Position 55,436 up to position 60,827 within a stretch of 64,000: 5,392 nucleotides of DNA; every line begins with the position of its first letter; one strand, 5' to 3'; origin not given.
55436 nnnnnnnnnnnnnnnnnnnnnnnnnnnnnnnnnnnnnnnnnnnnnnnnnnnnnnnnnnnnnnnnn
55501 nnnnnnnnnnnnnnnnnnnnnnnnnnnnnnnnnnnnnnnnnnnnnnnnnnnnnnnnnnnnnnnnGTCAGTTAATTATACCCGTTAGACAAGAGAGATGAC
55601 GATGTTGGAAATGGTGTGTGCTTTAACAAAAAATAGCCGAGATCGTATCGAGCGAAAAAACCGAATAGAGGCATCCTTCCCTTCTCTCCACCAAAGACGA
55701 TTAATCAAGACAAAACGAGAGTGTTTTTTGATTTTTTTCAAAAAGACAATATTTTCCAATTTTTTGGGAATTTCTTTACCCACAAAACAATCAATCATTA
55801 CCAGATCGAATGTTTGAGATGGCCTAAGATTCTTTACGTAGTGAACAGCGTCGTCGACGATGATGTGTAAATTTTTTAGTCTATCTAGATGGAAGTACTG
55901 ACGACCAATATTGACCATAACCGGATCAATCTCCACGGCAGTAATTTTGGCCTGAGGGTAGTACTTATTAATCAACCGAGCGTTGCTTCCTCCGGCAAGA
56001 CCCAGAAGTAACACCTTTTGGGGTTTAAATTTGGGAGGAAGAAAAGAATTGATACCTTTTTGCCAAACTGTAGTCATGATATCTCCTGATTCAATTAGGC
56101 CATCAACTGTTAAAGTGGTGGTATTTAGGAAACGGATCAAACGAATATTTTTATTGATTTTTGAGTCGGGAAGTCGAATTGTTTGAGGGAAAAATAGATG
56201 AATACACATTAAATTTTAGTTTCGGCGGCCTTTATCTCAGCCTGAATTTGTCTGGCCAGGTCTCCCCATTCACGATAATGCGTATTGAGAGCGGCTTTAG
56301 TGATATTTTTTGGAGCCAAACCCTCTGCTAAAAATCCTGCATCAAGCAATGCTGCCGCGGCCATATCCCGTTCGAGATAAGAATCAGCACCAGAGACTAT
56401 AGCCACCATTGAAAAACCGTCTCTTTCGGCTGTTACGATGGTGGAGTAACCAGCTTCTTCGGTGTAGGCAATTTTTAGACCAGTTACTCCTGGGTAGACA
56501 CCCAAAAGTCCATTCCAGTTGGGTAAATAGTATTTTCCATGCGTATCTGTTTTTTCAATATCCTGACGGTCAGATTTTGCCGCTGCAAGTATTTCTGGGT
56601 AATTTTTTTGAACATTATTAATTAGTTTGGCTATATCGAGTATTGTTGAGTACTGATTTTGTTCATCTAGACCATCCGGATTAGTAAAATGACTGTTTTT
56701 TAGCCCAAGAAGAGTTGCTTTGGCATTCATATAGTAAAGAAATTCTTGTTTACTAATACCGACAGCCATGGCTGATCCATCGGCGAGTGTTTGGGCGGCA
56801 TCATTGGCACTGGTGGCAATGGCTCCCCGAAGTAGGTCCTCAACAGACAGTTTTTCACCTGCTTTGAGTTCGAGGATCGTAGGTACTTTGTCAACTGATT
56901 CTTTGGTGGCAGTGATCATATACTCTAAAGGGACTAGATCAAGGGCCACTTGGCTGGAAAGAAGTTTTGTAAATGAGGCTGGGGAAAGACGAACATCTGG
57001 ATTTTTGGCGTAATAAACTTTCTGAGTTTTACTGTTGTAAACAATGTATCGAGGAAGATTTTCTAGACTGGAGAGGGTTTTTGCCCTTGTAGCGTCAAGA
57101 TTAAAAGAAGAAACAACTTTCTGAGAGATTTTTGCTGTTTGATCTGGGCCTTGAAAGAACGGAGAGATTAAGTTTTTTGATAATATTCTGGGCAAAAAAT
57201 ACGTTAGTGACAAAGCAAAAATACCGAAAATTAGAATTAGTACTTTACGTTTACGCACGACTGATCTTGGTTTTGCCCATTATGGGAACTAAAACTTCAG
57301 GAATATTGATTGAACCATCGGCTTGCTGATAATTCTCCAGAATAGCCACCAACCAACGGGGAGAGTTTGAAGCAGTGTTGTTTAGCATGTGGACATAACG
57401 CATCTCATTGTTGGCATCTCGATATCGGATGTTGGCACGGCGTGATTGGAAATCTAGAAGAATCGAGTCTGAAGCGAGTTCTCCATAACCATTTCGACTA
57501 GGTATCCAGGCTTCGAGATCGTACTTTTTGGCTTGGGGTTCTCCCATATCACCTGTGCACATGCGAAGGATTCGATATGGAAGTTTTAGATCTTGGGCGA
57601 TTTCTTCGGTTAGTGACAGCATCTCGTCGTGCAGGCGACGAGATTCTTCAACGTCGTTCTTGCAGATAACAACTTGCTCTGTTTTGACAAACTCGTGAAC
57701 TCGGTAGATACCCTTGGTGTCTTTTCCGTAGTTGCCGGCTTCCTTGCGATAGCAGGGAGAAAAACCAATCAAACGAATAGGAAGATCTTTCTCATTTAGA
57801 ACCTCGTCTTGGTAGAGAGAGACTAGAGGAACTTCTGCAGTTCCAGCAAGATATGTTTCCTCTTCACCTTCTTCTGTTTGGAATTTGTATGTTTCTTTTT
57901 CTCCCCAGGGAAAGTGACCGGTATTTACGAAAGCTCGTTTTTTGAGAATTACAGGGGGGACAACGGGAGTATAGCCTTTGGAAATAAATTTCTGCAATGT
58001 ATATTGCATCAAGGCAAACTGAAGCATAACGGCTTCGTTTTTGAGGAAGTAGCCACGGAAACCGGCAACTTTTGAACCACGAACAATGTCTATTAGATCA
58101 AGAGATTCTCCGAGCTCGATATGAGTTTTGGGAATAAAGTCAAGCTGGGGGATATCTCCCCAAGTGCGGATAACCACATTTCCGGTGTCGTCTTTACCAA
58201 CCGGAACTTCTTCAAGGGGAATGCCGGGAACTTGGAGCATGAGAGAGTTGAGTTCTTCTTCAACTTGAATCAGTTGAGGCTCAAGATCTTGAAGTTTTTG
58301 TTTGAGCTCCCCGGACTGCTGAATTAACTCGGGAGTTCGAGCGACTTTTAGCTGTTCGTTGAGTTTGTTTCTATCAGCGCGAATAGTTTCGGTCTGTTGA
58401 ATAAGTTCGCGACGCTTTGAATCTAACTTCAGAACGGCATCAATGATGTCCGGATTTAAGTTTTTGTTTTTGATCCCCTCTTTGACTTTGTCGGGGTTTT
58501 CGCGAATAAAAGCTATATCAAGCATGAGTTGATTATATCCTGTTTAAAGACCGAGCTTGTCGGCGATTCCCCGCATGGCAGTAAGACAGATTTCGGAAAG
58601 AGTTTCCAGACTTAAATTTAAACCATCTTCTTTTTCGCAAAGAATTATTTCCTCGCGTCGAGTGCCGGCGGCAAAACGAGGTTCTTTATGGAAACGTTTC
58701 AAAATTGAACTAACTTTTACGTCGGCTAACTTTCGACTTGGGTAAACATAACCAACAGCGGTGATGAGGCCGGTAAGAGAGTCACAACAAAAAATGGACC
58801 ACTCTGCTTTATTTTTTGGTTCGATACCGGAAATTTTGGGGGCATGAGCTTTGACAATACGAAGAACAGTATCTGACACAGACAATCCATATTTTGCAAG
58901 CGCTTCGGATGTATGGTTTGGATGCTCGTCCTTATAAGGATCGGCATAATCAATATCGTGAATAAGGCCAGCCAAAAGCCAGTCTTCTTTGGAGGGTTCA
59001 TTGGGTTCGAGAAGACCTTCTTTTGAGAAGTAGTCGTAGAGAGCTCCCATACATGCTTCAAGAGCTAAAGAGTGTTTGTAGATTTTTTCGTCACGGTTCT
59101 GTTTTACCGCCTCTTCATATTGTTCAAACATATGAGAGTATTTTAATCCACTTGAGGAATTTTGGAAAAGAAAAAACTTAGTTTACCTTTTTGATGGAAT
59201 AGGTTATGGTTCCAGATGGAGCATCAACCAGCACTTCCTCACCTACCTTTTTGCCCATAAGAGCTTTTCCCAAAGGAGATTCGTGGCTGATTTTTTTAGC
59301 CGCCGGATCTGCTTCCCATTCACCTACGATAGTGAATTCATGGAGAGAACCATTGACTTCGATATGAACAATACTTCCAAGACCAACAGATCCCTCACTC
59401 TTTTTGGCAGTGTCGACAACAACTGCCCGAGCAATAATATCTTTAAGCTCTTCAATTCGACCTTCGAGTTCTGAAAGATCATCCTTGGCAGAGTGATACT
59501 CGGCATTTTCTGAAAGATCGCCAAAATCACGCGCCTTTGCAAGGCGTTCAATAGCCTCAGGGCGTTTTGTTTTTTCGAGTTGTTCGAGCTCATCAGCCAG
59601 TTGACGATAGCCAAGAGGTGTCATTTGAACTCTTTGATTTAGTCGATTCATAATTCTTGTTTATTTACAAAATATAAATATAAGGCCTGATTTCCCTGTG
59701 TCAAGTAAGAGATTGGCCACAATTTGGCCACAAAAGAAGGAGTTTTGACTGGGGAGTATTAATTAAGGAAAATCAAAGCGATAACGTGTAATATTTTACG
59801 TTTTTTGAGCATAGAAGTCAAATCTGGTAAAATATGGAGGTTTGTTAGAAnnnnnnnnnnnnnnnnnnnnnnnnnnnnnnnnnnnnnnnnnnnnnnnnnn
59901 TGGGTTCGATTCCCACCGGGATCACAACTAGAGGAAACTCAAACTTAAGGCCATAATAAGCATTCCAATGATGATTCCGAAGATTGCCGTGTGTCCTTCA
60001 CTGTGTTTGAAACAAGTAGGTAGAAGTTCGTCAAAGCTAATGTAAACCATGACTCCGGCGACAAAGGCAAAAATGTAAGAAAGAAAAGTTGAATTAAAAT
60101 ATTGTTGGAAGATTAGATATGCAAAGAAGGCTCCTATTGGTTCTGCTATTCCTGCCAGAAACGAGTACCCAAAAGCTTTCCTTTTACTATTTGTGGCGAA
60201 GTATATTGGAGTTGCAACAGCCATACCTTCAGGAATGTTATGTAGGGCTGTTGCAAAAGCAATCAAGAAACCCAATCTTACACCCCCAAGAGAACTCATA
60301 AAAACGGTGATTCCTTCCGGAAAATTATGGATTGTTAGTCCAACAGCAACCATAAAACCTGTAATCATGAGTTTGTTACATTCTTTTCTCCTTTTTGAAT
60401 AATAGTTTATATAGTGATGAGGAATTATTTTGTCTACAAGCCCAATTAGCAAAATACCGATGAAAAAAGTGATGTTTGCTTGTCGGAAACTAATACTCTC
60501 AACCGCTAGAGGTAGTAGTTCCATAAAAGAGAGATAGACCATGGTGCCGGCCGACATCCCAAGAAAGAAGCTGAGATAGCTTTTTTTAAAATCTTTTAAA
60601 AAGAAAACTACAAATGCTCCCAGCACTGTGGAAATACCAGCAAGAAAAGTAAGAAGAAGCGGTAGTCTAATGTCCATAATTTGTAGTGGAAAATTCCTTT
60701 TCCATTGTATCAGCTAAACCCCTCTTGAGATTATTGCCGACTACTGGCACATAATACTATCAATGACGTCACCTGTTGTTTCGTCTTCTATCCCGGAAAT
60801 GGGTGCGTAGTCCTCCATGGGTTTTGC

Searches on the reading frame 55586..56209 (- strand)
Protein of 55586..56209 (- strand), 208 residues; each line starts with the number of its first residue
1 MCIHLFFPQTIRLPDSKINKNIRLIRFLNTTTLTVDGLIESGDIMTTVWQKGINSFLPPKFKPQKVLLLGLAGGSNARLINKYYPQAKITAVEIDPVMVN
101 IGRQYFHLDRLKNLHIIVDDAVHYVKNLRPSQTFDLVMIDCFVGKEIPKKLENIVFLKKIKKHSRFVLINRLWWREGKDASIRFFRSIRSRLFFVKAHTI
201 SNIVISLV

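Call 68: search_protein_families(library=pfam, proteins=[window:55586-56209:-], max_evalue=0.0001)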
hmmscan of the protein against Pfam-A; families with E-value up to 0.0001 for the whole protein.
window:55586-56209:- (208 aa): 2 families
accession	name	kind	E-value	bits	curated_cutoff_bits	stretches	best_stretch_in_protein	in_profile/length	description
PF01564.23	Spermine_synth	-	9.5e-08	32.2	22.9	1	62-143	18-101/186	Spermine/spermidine synthase domain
PF13649.12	Methyltransf_25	-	2.8e-06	28.4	27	1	66-141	1-73/97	Methyltransferase domain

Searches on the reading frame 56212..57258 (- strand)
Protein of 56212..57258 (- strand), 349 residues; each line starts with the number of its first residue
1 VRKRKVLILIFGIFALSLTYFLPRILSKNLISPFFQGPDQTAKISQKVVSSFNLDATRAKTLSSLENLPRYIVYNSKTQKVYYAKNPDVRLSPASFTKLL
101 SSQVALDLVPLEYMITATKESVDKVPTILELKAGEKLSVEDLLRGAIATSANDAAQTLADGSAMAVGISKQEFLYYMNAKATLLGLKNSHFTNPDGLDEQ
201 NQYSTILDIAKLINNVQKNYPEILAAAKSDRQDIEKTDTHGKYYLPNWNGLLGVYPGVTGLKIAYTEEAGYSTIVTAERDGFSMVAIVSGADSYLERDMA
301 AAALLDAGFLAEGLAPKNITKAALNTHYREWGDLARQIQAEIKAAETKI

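Call 70: search_protein_families(library=pfam, proteins=[window:56212-57258:-], max_evalue=0.0001)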
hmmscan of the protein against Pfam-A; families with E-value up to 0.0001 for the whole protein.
window:56212-57258:- (349 aa): 1 family
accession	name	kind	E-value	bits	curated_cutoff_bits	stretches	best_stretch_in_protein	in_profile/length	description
PF00768.25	Peptidase_S11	-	1.1e-41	143.4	27.6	1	71-292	15-238/239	D-alanyl-D-alanine carboxypeptidase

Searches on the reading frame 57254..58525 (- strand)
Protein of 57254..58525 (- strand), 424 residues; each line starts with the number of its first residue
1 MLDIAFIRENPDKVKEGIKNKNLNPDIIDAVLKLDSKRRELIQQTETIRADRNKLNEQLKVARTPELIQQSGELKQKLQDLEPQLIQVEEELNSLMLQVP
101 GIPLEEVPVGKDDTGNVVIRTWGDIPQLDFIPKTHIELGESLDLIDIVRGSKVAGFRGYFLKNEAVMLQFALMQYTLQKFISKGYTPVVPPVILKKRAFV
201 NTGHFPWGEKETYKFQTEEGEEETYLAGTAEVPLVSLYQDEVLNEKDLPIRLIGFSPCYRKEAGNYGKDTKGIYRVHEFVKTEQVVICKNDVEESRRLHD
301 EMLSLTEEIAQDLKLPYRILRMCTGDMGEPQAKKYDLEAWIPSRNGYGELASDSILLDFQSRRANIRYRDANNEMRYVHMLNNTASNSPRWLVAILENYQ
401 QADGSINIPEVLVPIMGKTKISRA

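Call 70: search_protein_families(library=pfam, proteins=[window:57254-58525:-], max_evalue=0.0001)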
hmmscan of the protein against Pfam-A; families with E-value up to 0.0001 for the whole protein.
window:57254-58525:- (424 aa): 2 families
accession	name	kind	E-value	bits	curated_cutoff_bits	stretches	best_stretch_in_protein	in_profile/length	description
PF00587.30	tRNA-synt_2b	-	3e-36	125.6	29.3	1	213-399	1-179/179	tRNA synthetase class II core domain (G, H, P, S and T)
PF02403.27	Seryl_tRNA_N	-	1.7e-22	80.1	28.2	1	1-103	1-108/108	Seryl-tRNA synthetase N-terminal domain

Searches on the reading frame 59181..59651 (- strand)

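Call 70: search_protein_families(library=pfam, proteins=[window:59181-59651:-], max_evalue=0.0001)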
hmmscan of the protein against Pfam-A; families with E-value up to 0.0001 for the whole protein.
window:59181-59651:- (157 aa): 2 families
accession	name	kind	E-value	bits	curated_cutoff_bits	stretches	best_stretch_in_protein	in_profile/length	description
PF03449.20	GreA_GreB_N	-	2.2e-27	95.5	24.5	1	9-78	2-71/71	Transcription elongation factor, N-terminal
PF01272.25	GreA_GreB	-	1.8e-24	86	26.9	1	85-156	2-75/77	Transcription elongation factor, GreA/GreB, C-term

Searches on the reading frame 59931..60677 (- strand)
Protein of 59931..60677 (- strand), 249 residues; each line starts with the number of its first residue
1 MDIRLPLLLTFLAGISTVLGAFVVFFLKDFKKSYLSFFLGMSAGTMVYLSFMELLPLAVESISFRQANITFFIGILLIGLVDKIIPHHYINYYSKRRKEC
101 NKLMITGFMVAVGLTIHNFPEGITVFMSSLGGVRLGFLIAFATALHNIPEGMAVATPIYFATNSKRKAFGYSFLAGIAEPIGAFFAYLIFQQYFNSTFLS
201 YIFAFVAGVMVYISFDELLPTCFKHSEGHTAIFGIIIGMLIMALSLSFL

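Call 70: search_protein_families(library=pfam, proteins=[window:59931-60677:-], max_evalue=0.0001)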
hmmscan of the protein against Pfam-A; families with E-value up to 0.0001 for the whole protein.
window:59931-60677:- (249 aa): 1 family
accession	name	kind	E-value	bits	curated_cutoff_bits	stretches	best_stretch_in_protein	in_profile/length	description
PF02535.28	Zip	-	3.7e-31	109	35.1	2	95-244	166-321/323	ZIP Zinc transporter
